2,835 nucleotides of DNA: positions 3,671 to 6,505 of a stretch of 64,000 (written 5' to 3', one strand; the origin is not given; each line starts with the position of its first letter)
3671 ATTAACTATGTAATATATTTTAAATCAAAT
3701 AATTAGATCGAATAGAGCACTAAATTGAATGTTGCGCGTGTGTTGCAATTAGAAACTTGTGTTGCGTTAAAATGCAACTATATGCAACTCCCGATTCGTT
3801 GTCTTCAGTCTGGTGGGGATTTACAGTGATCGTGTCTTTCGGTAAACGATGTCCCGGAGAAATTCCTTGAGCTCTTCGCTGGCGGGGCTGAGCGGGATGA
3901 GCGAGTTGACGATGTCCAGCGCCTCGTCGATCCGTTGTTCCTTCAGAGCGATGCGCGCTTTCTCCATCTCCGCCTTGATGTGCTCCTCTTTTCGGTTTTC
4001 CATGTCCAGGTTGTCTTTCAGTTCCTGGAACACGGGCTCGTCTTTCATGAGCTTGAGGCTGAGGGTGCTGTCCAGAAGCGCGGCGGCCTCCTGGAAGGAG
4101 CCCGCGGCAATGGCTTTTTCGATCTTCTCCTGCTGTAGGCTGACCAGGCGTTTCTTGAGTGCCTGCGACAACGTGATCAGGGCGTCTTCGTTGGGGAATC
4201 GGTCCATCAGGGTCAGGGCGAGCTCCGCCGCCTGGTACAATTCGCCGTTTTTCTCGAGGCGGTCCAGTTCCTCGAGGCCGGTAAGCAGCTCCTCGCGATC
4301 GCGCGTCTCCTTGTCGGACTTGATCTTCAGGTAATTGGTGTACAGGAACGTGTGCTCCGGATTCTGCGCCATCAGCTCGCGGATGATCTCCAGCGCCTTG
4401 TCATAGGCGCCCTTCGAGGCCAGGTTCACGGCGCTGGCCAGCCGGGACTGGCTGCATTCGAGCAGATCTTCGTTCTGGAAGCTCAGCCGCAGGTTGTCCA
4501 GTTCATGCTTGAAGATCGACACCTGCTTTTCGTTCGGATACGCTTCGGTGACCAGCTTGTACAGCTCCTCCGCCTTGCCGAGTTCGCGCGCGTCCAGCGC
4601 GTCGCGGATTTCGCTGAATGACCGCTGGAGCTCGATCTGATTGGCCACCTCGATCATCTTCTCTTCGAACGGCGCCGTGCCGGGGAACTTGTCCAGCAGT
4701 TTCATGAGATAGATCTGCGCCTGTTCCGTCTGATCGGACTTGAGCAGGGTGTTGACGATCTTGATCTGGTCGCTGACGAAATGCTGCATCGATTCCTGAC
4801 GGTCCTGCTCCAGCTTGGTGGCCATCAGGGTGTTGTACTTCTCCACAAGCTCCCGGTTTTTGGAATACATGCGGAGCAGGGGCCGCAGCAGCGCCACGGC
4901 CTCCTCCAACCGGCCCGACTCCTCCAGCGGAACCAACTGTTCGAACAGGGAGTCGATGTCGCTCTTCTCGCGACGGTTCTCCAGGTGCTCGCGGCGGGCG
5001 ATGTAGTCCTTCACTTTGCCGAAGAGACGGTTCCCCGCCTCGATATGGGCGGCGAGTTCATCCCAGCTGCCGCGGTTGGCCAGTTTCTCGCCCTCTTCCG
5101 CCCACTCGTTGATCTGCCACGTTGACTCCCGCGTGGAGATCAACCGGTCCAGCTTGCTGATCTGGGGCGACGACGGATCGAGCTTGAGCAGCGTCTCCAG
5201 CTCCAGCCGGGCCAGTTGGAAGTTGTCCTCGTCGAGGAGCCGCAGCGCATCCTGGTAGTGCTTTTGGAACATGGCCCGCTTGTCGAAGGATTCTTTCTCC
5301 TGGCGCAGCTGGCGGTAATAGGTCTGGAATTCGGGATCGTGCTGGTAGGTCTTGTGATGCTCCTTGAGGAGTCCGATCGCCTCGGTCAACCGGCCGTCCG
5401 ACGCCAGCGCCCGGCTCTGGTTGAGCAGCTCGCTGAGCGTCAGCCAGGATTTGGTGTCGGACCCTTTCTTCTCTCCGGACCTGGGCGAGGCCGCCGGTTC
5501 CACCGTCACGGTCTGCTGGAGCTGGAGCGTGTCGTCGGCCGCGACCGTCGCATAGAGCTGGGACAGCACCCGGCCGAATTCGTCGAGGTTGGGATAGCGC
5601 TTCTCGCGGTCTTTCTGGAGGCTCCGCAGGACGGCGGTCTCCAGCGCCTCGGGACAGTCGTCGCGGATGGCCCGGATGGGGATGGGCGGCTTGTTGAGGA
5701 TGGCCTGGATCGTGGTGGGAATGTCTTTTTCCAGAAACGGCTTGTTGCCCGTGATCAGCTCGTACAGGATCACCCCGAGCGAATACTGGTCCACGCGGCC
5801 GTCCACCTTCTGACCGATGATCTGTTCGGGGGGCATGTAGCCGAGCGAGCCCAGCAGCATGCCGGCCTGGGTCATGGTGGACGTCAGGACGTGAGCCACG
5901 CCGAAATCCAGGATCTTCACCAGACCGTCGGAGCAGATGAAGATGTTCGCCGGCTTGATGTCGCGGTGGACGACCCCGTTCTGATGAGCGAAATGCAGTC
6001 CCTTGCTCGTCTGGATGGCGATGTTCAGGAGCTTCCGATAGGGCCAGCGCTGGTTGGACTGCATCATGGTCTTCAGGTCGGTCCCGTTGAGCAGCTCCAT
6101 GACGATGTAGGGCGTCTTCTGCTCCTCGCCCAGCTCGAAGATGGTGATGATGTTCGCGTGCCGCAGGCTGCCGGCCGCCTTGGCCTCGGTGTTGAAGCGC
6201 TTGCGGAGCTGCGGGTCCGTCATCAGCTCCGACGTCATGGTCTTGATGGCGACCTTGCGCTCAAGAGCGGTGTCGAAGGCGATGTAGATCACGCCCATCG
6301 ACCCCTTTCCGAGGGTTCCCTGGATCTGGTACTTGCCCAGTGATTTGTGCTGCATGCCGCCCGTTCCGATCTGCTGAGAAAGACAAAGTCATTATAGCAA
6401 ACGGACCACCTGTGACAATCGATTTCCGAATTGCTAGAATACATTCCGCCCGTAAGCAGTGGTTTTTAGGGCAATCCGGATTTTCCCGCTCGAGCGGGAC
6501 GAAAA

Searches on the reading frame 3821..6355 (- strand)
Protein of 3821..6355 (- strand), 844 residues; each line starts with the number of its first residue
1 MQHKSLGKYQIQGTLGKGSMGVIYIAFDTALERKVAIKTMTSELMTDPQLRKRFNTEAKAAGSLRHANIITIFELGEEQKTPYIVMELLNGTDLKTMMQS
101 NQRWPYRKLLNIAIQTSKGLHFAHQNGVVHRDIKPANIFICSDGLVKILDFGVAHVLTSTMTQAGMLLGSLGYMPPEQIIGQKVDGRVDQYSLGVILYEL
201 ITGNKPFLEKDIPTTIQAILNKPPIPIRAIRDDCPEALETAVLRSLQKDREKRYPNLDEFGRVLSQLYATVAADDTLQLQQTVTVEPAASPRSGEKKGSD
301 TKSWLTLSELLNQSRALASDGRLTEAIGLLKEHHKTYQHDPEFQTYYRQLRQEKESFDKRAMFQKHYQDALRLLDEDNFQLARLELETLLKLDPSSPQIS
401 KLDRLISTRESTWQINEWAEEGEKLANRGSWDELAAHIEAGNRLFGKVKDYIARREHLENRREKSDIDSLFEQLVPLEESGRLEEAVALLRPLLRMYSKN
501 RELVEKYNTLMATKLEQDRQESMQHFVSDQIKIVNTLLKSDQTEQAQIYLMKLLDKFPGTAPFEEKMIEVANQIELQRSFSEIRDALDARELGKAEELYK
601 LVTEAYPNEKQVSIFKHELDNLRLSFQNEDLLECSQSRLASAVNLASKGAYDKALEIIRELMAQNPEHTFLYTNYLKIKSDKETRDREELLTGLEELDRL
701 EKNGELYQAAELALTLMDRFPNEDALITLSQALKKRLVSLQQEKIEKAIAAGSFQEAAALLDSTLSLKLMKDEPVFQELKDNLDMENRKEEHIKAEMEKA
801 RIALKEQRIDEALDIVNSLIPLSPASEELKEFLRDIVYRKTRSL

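Call 69: find_encoding_contigs(protein=window:3821-6355:-, flank=10000, max_places=1)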
Protein window:3821-6355:- (844 aa): 22 contigs read that carry it; 1 place shown.
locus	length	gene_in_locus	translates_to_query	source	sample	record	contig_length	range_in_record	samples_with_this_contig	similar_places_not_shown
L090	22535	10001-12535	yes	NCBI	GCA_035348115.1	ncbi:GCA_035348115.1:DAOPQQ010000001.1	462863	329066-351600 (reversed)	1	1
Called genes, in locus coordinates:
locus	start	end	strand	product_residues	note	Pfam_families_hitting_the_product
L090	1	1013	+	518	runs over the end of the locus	PF04055:Radical_SAM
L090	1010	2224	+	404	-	PF04055:Radical_SAM (weak), PF13186:SPASM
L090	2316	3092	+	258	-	PF01209:Ubie_methyltran (weak), PF13489:Methyltransf_23, PF08241:Methyltransf_11, PF08242:Methyltransf_12, PF13649:Methyltransf_25, PF13847:Methyltransf_31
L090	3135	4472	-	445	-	PF22842:Pel9A-like_beta_helix, PF07602:DUF1565 (weak), PF13229:Beta_helix (faint)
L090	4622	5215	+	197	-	PF03352:Adenine_glyco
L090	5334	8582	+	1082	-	PF04916:Phospholip_B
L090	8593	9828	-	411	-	PF07690:MFS_1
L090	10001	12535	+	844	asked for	PF00069:Pkinase, PF03109:ABC1 (faint), PF07714:PK_Tyr_Ser-Thr, PF13428:TPR_14 (faint), PF13432:TPR_16 (faint), PF14559:TPR_19 (faint)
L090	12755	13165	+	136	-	-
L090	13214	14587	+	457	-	PF02321:OEP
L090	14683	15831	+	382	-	PF25917:BSH_RND, PF25973:BSH_CzcB, PF25876:HH_MFP_RND (weak), PF25954:Beta-barrel_RND_2, PF25975:CzcB_C, PF25989:YknX_C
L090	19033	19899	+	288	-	PF00582:Usp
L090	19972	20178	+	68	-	PF11127:YgaP-like_TM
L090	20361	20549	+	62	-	PF09723:Zn_ribbon_8, PF23451:Zn_ribbon_PaaD (faint)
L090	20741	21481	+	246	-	PF01553:Acyltransferase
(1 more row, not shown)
